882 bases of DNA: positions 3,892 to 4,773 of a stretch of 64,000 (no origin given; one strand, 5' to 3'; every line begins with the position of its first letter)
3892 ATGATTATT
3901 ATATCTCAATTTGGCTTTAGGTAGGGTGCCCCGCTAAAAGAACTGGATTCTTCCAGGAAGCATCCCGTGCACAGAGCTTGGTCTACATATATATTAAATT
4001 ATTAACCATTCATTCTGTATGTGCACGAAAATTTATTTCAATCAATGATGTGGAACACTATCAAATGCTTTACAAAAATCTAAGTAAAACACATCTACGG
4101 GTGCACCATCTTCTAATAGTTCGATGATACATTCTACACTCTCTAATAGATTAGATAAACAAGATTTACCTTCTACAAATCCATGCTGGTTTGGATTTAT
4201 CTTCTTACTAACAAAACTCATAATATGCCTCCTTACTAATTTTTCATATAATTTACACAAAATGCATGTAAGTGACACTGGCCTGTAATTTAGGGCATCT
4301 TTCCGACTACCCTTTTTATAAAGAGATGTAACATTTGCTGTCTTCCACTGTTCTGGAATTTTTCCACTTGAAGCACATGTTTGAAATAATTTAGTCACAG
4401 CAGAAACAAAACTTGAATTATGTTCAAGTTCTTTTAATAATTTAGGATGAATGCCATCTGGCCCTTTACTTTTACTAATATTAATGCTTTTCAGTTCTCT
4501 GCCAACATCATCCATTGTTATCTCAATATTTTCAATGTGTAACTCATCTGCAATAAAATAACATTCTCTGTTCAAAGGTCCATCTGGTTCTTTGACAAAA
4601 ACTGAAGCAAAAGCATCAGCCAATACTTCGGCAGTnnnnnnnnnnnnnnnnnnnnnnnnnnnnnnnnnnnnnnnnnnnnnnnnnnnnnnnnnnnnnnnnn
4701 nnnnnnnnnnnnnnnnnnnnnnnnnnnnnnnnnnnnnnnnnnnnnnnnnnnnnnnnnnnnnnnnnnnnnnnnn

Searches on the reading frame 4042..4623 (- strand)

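Call 7: search_protein_families(library=pfam, proteins=[window:4042-4623:-], max_evalue=0.01)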
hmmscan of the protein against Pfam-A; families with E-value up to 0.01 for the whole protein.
window:4042-4623:- (193 aa): 1 family
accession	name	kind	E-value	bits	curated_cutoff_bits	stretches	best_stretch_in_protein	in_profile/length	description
PF00078.32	RVT_1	-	3.9e-10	40.2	29.6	1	110-193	6-85/205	Reverse transcriptase (RNA-dependent DNA polymerase)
